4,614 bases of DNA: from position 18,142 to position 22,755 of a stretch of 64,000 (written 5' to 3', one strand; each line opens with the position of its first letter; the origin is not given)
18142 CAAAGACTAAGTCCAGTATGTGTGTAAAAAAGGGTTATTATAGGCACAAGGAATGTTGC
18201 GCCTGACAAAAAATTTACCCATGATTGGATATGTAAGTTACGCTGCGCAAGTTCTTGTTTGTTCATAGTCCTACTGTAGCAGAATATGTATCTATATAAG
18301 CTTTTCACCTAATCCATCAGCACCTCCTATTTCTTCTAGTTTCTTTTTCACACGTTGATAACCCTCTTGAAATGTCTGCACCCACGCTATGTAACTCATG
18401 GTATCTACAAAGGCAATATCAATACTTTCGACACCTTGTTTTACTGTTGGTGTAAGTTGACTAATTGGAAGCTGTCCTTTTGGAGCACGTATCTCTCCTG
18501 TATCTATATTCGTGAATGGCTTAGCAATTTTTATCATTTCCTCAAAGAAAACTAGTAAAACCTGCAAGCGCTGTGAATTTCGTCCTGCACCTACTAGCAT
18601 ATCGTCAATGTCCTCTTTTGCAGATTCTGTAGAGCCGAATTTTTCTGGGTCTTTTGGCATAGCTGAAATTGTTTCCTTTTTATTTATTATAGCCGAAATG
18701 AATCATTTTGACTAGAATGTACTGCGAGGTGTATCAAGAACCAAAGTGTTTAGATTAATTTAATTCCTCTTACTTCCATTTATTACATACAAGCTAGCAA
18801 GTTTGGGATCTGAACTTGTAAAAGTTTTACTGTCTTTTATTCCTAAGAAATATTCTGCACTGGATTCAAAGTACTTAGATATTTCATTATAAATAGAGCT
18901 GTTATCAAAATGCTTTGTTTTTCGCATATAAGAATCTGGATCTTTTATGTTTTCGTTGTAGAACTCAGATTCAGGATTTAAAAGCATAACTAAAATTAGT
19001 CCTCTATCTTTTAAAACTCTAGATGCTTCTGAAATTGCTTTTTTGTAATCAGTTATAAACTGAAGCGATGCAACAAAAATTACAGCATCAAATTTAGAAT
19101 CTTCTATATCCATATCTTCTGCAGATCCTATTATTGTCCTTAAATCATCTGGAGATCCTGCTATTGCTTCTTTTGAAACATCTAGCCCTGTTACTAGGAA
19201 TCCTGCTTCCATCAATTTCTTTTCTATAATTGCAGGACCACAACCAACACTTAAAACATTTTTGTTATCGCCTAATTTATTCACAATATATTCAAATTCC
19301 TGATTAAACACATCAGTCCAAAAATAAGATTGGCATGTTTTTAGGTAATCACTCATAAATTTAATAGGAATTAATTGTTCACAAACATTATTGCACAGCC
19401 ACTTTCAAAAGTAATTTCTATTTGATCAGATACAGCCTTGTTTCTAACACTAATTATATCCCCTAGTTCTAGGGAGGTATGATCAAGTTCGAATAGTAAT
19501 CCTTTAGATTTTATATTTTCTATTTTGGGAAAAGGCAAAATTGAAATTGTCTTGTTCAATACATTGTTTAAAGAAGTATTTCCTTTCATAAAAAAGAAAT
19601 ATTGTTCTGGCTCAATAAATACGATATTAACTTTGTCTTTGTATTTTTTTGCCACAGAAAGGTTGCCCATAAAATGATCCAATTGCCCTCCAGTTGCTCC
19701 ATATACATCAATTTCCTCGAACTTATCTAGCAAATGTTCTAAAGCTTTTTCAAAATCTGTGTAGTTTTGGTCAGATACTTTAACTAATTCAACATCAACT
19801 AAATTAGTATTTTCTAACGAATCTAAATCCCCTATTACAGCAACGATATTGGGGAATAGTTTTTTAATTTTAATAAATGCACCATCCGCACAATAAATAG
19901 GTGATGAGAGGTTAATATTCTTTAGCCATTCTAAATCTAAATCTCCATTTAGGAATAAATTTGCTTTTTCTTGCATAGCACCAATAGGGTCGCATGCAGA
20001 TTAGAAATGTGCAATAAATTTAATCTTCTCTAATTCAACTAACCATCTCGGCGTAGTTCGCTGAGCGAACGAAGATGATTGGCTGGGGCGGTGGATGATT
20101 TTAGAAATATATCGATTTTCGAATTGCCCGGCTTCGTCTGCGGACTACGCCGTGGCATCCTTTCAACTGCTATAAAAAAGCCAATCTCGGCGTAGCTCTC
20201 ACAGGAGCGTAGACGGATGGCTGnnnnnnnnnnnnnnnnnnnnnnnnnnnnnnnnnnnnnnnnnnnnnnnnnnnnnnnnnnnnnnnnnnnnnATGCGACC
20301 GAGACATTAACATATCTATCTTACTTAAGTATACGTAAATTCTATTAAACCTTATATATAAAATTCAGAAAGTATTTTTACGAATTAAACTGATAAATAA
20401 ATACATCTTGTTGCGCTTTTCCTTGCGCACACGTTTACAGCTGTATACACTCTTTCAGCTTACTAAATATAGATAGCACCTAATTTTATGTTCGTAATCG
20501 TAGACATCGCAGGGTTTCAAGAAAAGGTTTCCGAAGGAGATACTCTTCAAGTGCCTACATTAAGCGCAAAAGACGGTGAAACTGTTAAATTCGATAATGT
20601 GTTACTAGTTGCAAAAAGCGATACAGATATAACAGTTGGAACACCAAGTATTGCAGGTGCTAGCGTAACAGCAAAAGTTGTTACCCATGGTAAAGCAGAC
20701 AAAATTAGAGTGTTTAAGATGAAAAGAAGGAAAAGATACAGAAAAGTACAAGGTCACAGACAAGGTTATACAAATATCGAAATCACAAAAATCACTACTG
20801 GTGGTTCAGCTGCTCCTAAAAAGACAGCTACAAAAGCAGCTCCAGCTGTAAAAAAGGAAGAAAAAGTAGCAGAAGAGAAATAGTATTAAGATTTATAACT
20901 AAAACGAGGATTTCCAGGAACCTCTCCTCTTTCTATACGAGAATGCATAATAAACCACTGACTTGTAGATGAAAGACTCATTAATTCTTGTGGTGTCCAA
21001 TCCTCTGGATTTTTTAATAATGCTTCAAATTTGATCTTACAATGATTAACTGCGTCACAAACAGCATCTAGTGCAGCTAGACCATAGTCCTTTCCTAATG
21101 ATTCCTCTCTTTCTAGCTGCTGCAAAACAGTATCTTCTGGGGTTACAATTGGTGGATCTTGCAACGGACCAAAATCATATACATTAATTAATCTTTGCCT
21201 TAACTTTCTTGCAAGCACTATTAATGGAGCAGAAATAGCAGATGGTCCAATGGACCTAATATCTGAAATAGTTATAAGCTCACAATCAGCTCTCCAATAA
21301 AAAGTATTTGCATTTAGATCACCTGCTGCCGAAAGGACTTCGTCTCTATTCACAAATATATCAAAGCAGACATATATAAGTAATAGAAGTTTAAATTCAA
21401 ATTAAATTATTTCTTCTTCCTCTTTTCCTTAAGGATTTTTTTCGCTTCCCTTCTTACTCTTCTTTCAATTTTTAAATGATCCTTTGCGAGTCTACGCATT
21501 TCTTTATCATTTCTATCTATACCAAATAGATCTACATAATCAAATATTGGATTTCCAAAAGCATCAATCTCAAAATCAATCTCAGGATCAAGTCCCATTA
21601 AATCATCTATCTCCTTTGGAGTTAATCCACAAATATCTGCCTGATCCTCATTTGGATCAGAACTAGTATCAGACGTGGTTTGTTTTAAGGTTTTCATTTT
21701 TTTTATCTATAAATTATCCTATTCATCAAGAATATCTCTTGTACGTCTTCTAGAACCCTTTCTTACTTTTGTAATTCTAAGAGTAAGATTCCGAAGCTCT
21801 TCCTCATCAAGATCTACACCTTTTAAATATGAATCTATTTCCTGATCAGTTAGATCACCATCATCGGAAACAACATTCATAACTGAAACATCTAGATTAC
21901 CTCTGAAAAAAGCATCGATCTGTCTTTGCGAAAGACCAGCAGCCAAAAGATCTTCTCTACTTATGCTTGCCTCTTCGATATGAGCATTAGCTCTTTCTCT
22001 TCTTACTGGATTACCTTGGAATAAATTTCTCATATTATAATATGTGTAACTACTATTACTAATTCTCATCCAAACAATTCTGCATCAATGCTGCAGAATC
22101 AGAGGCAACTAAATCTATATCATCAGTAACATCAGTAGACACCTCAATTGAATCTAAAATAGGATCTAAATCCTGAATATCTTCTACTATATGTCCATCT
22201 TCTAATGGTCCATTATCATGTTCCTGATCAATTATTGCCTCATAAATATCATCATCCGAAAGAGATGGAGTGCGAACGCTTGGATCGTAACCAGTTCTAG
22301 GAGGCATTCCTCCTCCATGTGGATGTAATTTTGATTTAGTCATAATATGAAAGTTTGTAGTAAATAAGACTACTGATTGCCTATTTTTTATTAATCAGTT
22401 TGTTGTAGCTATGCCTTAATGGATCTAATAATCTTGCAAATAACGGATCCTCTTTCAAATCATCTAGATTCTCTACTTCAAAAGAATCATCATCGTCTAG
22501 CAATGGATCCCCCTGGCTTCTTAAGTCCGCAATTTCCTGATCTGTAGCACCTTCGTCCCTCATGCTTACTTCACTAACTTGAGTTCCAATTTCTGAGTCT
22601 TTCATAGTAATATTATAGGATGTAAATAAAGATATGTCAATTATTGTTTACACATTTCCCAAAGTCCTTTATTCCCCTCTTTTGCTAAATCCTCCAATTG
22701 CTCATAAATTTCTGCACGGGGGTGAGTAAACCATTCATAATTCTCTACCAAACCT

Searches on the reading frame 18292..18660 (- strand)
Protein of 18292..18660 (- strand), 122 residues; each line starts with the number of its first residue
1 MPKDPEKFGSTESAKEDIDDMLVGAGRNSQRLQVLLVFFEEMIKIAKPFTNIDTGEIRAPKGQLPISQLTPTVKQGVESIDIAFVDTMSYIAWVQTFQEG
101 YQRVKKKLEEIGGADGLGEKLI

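Call 3: search_protein_families(library=pfam, proteins=[window:18292-18660:-], max_evalue=1)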
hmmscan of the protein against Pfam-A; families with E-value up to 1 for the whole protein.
window:18292-18660:- (122 aa): 0 families

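Call 4: search_protein_families(library=phrogs, proteins=[window:18292-18660:-], max_evalue=1)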
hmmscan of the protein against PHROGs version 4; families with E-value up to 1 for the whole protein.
window:18292-18660:- (122 aa): 1 family
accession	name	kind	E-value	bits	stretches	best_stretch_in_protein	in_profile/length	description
phrog_8250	-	unknown function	0.26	12.4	1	3-30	40-67/78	-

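Call 64: search_protein_families(library=ncbifam, proteins=[window:18292-18660:-], max_evalue=1)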
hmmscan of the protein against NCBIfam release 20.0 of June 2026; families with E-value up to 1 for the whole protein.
window:18292-18660:- (122 aa): 1 family
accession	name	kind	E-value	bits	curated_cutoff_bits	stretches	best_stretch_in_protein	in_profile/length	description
NF047515.1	SpiroCoCo_C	equivalog_domain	0.19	10.8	125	0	11-66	223-279/313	SpiroCoCo family coiled-coil protein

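Call 65: search_protein_families(library=padloc, proteins=[window:18292-18660:-], max_evalue=1)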
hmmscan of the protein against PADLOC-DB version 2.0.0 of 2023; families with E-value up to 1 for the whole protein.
window:18292-18660:- (122 aa): 0 families

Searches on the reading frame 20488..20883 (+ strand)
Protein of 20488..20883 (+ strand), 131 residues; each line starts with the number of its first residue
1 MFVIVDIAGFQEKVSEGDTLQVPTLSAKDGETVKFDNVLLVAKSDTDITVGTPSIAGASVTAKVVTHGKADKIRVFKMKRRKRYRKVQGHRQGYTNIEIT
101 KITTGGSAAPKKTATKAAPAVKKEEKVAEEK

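Call 13: search_protein_families(library=pfam, proteins=[window:20488-20883:+], max_evalue=0.001)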
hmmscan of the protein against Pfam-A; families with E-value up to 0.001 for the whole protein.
window:20488-20883:+ (131 aa): 1 family
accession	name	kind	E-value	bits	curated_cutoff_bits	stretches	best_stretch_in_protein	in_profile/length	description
PF00829.26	Ribosomal_L21p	-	1.2e-35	122.2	27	1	1-102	1-99/99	Ribosomal prokaryotic L21 protein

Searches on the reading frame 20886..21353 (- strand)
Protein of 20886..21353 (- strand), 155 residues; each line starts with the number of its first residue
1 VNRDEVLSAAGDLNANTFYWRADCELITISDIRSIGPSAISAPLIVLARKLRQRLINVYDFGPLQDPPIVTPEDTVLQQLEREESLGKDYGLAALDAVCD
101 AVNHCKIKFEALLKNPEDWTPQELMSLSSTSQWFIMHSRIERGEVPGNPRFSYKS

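Call 3: search_protein_families(library=pfam, proteins=[window:20886-21353:-], max_evalue=1)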
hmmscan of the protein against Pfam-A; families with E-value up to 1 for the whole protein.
window:20886-21353:- (155 aa): 0 families

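Call 4: search_protein_families(library=phrogs, proteins=[window:20886-21353:-], max_evalue=1)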
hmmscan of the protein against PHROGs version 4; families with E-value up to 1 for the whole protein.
window:20886-21353:- (155 aa): 1 family
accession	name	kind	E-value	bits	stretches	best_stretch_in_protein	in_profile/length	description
phrog_15316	-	unknown function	0.28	12.4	1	67-131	65-129/155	-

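Call 26: search_protein_representatives(protein=window:20886-21353:-)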
Query: 155 residues. Proteins with E-value up to 0.001 (for the whole library): 4; up to 1e-10: 2; up to 1e-30: 2. The best 4 are listed.
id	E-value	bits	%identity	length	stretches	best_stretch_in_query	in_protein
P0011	2.3e-98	342.7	99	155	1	1-155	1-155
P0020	6.6e-35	136.7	54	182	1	2-146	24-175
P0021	1.4e-05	41.4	29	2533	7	61-104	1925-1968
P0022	5.7e-05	39.5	35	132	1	4-133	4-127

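Call 27: find_encoding_contigs(protein=P0020, flank=8000, max_places=6)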
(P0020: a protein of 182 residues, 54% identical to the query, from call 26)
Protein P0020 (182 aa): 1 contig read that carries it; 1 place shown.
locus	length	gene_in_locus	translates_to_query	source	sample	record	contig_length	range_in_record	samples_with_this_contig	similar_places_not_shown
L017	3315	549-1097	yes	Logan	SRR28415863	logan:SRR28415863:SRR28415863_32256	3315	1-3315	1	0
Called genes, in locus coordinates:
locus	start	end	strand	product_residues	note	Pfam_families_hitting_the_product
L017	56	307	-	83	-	-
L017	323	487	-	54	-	-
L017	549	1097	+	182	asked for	-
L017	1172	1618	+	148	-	PF07963:N_methyl (weak), PF12019:GspH (weak)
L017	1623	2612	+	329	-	-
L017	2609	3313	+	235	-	?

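Call 57: predict_structure(alignment_id=A2)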
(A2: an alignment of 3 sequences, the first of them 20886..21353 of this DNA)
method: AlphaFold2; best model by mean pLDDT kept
length: 155 residues; sequences in the alignment: 3
mean_pLDDT: 72.3   pTM: 0.65
mean pLDDT of the five models: 72.3, 61.6, 57.5, 49.3, 43.5
residues with pLDDT >= 90: 11; 70-90: 81; 50-70: 48; < 50: 15
segments of 3 or more residues with pLDDT < 50: 61-67, 148-155
pLDDT, mean of each block of 10 residues (from residue 1): 90 85 76 60 76 75 49 84 83 87 82 74 63 62 56 39
secondary structure, 60 per line:
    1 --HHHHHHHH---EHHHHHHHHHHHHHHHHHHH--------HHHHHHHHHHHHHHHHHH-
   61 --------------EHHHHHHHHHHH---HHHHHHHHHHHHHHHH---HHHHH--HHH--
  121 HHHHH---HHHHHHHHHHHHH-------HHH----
elements in order: H3-10 H15-33 H42-59 H76-86 H90-105 H109-113 H121-125 H129-141

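Call 64: search_protein_families(library=ncbifam, proteins=[window:20886-21353:-], max_evalue=1)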
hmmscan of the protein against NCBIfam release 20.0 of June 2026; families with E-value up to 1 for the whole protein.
window:20886-21353:- (155 aa): 0 families

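Call 65: search_protein_families(library=padloc, proteins=[window:20886-21353:-], max_evalue=1)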
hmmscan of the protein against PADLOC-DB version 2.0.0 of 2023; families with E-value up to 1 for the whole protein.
window:20886-21353:- (155 aa): 0 families

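Call 66: fold_search(model_id=the predicted structure, library=pdb)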
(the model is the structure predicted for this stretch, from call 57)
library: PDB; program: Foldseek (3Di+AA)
matches with E <= 10: 113; with E <= 0.001: 0
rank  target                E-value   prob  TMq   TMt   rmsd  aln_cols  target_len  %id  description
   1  1aep                  9.3e-01  0.51  0.34  0.34  11.4       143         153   12  MOLECULAR STRUCTURE OF AN APOLIPOPROTEIN DETERMINED AT 2.5-ANGSTROMS RESOLUTION (released 1994-01-31)
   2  6vq6_b                1.3e+00  0.06  0.19  0.16  17.7       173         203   13  Mammalian V-ATPase from rat brain - composite model of rotational state 1 bound to ADP and SidK (built from focused re (released 2020-03-18)
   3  1ls4_MODEL_1_A        1.6e+00  0.11  0.23  0.22  12.6       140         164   11  NMR structure of apolipophorin-III from Locusta migratoria (released 2003-06-17)
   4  6wlw_0                1.6e+00  0.07  0.20  0.16  17.9       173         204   13  The Vo region of human V-ATPase in state 1 (focused refinement) (released 2020-11-11)
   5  9bra_b                1.9e+00  0.05  0.18  0.14  17.8       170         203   13  Intact V-ATPase State 2 and synaptophysin complex in mouse brain isolated synaptic vesicles (released 2024-06-19)
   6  2yfb_A                2.0e+00  0.11  0.27  0.19  17.2       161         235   17  X-ray structure of McpS ligand binding domain in complex with succinate (released 2012-04-18)
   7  2wla                  2.1e+00  0.08  0.24  0.22  16.6       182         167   15  Streptococcus pyogenes Dpr (released 2009-09-15)
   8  9brq_b                2.4e+00  0.06  0.22  0.18  17.9       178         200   13  Intact V-ATPase State 3 and synaptophysin complex in mouse brain isolated synaptic vesicles (released 2024-06-19)
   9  9s98_C                2.4e+00  0.06  0.20  0.17  19.5       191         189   12  CdvB2 filament - high twist, class A (released 2026-01-28)
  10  8snb_6Q               2.6e+00  0.08  0.27  0.22  41.9       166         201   11  atomic model of sea urchin sperm doublet microtubule (48-nm periodicity) (released 2023-06-28)
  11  6o7u_o                2.7e+00  0.03  0.15  0.15  17.0       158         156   12  Saccharomyces cerevisiae V-ATPase Stv1-VO (released 2019-04-03)
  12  9cf8_0                2.9e+00  0.04  0.17  0.16  17.3       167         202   11  Cryo-EM structure of human kidney V-ATPase state 1 (released 2025-08-06)
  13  8ub7_E                3.0e+00  0.09  0.24  0.30  11.8       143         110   15  Diversity-generating retroelement (DGR) ribonucleoprotein reverse transcriptase - Active state (N-occupied) (released 2024-10-23)
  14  2yfb_B                3.0e+00  0.08  0.26  0.18  17.6       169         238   17  X-ray structure of McpS ligand binding domain in complex with succinate (released 2012-04-18)
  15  2gyq_B                3.0e+00  0.05  0.20  0.20  17.6       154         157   14  YcfI, a putative structural protein from Rhodopseudomonas palustris. (released 2006-06-13)
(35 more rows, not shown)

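Call 68: find_related_loci(query=A2, collection=viral_contigs, flank=5000)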
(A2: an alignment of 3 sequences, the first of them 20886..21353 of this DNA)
Query A2 (155 aa) in viral_contigs; peptide patterns used: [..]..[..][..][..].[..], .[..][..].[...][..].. (x = any residue, [..] = any of these).
76 stretches matched a pattern, but none encodes a relative of the query by tblastn (E <= 1e-3).

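Call 70: find_related_loci(query=A2, collection=metagenome_contigs, flank=8000)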
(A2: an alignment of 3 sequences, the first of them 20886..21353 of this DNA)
Query A2 (155 aa) in metagenome_contigs; peptide patterns used: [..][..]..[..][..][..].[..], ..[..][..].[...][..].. (x = any residue, [..] = any of these).
59 stretches matched a pattern, but none encodes a relative of the query by tblastn (E <= 1e-3).

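Call 71: find_related_loci(query=A2, collection=genome_contigs, flank=8000)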
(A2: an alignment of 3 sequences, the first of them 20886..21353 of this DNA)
Query A2 (155 aa) in genome_contigs; peptide patterns used: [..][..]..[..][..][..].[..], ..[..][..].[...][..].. (x = any residue, [..] = any of these).
51 stretches matched a pattern, but none encodes a relative of the query by tblastn (E <= 1e-3).

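Call 80: search_protein_families(library=pfam, proteins=[L017:1623-2612:+], max_evalue=0.01)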
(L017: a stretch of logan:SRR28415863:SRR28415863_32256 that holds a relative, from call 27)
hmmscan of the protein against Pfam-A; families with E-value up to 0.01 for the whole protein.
L017:1623-2612:+ (329 aa): 0 families

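Call 86: find_encoding_contigs(protein=P0022, flank=8000)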
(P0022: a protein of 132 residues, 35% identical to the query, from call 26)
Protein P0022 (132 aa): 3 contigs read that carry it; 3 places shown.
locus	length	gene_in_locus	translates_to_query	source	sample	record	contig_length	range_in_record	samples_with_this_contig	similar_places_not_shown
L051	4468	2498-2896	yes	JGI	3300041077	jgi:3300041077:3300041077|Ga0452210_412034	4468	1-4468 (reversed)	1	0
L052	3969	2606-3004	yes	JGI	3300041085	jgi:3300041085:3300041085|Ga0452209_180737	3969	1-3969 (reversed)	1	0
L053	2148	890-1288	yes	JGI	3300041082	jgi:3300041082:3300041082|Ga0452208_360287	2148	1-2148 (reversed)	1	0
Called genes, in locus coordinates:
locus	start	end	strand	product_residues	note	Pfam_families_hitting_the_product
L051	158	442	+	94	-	-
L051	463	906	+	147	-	-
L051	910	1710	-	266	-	PF07505:DUF5131 (weak), PF04055:Radical_SAM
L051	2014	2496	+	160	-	PF01875:Memo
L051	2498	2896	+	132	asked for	-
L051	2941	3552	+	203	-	-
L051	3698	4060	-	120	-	PF11617:Cu-binding_MopE (weak)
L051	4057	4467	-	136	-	?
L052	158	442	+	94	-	-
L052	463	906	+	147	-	-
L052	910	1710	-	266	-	PF07505:DUF5131 (weak), PF04055:Radical_SAM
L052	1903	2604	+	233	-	PF01875:Memo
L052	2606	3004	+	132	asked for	-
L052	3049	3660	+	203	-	-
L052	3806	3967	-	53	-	?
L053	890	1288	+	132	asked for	-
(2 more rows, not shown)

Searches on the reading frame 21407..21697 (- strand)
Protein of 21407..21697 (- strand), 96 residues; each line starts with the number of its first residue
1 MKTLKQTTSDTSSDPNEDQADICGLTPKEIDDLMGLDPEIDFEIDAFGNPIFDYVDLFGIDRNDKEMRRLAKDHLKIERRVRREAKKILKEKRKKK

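Call 3: search_protein_families(library=pfam, proteins=[window:21407-21697:-], max_evalue=1)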
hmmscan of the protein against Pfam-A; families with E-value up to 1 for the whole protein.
window:21407-21697:- (96 aa): 0 families

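Call 4: search_protein_families(library=phrogs, proteins=[window:21407-21697:-], max_evalue=1)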
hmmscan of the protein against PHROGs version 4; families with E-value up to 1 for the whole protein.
window:21407-21697:- (96 aa): 1 family
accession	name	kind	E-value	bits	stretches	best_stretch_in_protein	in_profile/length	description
phrog_18101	-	unknown function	0.092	13.9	1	55-93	69-108/119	-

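Call 64: search_protein_families(library=ncbifam, proteins=[window:21407-21697:-], max_evalue=1)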
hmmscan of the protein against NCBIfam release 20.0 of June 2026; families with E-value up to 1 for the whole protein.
window:21407-21697:- (96 aa): 0 families

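Call 65: search_protein_families(library=padloc, proteins=[window:21407-21697:-], max_evalue=1)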
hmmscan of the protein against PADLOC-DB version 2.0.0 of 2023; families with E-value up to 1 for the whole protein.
window:21407-21697:- (96 aa): 0 families

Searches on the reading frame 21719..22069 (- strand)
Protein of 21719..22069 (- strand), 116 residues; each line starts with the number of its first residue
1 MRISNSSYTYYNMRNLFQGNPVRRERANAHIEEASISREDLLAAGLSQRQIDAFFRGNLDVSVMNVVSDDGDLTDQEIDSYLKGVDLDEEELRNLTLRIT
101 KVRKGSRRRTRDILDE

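Call 3: search_protein_families(library=pfam, proteins=[window:21719-22069:-], max_evalue=1)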
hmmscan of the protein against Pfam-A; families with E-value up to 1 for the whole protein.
window:21719-22069:- (116 aa): 3 families
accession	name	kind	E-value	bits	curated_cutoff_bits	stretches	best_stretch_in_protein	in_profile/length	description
PF25317.1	SAM_SMF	-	0.00026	21.7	27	1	27-56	25-54/65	SMF/DprA SAM domain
PF22008.2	BpuSI_TRD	-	0.032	14.1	27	1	38-83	29-74/241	Restriction endonuclease BpuSI, specificity domain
PF05396.16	Phage_T7_Capsid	-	0.1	13.4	27.1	1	29-67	31-69/188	Phage T7 capsid assembly protein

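Call 4: search_protein_families(library=phrogs, proteins=[window:21719-22069:-], max_evalue=1)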
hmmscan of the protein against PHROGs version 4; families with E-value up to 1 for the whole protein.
window:21719-22069:- (116 aa): 2 families
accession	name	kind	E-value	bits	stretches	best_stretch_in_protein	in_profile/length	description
phrog_17362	-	unknown function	0.036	15.4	1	13-56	18-61/75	-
phrog_36802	-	unknown function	0.22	12.2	1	19-105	37-120/177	-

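Call 39: find_homologous_proteins(query=A1, max_evalue=0.1)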
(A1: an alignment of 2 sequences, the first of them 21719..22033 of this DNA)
Query A1 (2 sequences) (104 aa, profile of the alignment): 2 proteins with E <= 0.1 among 42 candidates.
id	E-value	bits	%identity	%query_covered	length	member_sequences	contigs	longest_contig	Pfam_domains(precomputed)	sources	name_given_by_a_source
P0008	3.0e-49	184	100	100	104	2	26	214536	-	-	-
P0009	1.4e-40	156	26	63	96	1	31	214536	-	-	-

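Call 63: search_solved_structures(query=A1, max_evalue=5)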
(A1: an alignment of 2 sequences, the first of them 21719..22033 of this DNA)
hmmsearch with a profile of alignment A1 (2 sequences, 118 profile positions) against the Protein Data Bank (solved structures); distinct sequences matched with E-value up to 5: 4.
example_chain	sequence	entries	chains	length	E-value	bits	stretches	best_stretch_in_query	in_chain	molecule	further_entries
3h86_B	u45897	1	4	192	0.31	14.6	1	52-113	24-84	Adenylate kinase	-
2grm_A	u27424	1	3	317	0.61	13.6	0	44-101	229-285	PrgX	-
2awi_A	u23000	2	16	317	0.62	13.6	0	44-101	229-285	PrgX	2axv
2aw6_A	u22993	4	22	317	0.94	13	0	45-101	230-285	PrgX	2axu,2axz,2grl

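Call 64: search_protein_families(library=ncbifam, proteins=[window:21719-22069:-], max_evalue=1)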
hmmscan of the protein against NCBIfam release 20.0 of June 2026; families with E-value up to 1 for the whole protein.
window:21719-22069:- (116 aa): 1 family
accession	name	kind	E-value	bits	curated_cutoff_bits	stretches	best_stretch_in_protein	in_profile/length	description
TIGR04383.1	acidic_w_LPXTA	equivalog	0.071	12.4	50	1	17-104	68-155/320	processed acidic surface protein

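Call 65: search_protein_families(library=padloc, proteins=[window:21719-22069:-], max_evalue=1)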
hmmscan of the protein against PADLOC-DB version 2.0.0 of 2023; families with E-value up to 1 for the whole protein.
window:21719-22069:- (116 aa): 0 families

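Call 69: find_related_loci(query=A1, collection=viral_contigs, flank=5000)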
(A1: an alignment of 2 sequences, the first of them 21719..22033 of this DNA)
Query A1 (104 aa) in viral_contigs; peptide patterns used: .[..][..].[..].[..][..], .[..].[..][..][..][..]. (x = any residue, [..] = any of these).
245 stretches matched a pattern, but none encodes a relative of the query by tblastn (E <= 1e-3).

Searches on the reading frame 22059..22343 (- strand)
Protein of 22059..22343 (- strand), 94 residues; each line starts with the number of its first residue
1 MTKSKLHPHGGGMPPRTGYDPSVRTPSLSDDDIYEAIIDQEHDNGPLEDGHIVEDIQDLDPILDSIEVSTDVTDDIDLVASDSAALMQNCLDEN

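Call 3: search_protein_families(library=pfam, proteins=[window:22059-22343:-], max_evalue=1)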
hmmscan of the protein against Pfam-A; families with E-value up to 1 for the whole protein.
window:22059-22343:- (94 aa): 0 families

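Call 4: search_protein_families(library=phrogs, proteins=[window:22059-22343:-], max_evalue=1)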
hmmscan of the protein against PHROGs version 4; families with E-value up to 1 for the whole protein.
window:22059-22343:- (94 aa): 0 families

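Call 16: find_homologous_proteins(query=window:22059-22343:-, max_evalue=0.01)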
Query window:22059-22343:- (94 aa): 2 proteins with E <= 0.01 among 3 candidates.
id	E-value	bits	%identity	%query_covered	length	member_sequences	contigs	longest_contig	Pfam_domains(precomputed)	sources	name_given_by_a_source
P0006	2.0e-52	193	98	100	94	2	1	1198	-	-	-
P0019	8.5e-13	67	97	41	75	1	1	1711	-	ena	-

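Call 62: search_solved_structures(query=window:22059-22343:-, max_evalue=5)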
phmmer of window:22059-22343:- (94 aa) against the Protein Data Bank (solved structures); distinct sequences matched with E-value up to 5: 0.

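Call 64: search_protein_families(library=ncbifam, proteins=[window:22059-22343:-], max_evalue=1)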
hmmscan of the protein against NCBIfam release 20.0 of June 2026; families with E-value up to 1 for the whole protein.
window:22059-22343:- (94 aa): 0 families

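Call 65: search_protein_families(library=padloc, proteins=[window:22059-22343:-], max_evalue=1)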
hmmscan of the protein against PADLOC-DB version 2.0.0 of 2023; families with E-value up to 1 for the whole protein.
window:22059-22343:- (94 aa): 0 families

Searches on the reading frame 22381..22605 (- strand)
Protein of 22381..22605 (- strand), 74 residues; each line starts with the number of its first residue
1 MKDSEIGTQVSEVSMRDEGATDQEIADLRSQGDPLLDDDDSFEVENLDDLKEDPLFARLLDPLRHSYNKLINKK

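Call 3: search_protein_families(library=pfam, proteins=[window:22381-22605:-], max_evalue=1)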
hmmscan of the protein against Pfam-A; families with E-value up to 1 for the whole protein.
window:22381-22605:- (74 aa): 0 families

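Call 4: search_protein_families(library=phrogs, proteins=[window:22381-22605:-], max_evalue=1)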
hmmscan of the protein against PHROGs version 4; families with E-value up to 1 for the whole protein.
window:22381-22605:- (74 aa): 0 families

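Call 61: search_solved_structures(query=window:22381-22605:-, max_evalue=5)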
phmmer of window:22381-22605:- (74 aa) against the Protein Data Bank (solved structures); distinct sequences matched with E-value up to 5: 2.
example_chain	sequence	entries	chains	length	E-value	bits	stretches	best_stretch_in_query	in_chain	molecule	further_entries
2wmm_A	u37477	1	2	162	1.1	13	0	10-48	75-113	Chromosome partition protein MukB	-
4mn4_C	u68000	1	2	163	1.2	12.9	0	9-48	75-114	Chromosome partition protein MukB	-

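Call 64: search_protein_families(library=ncbifam, proteins=[window:22381-22605:-], max_evalue=1)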
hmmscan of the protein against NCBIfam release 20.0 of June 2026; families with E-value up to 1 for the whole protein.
window:22381-22605:- (74 aa): 0 families

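Call 65: search_protein_families(library=padloc, proteins=[window:22381-22605:-], max_evalue=1)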
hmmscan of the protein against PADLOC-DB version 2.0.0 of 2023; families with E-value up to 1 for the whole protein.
window:22381-22605:- (74 aa): 0 families
